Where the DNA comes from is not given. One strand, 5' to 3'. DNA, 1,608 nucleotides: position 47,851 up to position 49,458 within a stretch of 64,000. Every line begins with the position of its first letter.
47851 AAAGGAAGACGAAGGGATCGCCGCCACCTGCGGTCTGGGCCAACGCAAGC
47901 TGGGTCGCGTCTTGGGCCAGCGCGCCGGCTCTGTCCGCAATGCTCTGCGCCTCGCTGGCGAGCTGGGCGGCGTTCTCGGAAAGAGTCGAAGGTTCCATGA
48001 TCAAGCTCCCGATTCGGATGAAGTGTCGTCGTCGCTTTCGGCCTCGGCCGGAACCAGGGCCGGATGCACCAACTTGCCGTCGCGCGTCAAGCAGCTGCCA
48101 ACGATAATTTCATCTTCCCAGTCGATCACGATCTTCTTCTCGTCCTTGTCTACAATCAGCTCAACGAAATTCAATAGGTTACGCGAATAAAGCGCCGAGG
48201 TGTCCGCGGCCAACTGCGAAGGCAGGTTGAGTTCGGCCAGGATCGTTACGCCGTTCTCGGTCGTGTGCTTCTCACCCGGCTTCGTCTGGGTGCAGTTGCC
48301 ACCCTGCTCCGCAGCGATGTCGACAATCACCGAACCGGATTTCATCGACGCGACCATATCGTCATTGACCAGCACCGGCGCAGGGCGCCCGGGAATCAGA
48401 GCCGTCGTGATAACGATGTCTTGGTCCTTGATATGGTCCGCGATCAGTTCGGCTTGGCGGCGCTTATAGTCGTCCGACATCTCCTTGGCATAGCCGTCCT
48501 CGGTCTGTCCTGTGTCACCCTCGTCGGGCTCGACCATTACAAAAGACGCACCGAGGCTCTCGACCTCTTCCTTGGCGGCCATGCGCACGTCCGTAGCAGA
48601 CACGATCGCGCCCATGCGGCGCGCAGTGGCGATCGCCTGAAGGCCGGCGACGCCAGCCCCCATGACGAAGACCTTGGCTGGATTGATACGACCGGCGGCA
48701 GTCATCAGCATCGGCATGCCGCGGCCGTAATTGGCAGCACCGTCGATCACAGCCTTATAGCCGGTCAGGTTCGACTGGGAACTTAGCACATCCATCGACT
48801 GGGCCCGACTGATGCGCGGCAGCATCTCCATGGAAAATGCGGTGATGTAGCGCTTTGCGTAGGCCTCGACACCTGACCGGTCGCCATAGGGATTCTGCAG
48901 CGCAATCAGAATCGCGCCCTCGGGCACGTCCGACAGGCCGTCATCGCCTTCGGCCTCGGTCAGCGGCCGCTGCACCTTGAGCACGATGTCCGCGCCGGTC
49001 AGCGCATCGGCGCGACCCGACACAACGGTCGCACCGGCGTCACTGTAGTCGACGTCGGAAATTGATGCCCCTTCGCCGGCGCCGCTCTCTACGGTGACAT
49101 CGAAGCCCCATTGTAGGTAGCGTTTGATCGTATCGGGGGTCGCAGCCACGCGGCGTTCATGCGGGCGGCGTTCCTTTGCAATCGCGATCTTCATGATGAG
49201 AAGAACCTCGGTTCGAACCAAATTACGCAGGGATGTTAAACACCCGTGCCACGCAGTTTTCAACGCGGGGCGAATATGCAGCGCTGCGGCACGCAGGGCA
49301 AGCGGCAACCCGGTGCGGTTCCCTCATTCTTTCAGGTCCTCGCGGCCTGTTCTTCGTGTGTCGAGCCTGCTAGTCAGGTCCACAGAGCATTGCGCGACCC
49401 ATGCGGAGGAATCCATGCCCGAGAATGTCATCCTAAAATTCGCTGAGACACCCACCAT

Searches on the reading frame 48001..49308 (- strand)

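Call 88: search_protein_families(library=ncbifam, proteins=[window:48001-49308:-], max_evalue=0.00001)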
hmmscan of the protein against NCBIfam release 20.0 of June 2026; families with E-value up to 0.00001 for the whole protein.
window:48001-49308:- (435 aa): 4 families
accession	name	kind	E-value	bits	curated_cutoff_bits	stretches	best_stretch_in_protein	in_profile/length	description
NF006942.0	PRK09424.1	equivalog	1.3e-129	433.2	383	1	39-419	1-372/510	Re/Si-specific NAD(P)(+) transhydrogenase subunit alpha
TIGR00561.1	pntA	equivalog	1.8e-113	379.9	444.4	1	40-417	1-369/511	Re/Si-specific NAD(P)(+) transhydrogenase subunit alpha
TIGR00518.1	alaDH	equivalog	1.3e-40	139.5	391.85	1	39-414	1-350/370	alanine dehydrogenase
TIGR03366.1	HpnZ_proposed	hypoth_equivalog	2.5e-07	30.2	328.1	1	201-274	147-222/315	putative phosphonate catabolism associated alcohol dehydrogenase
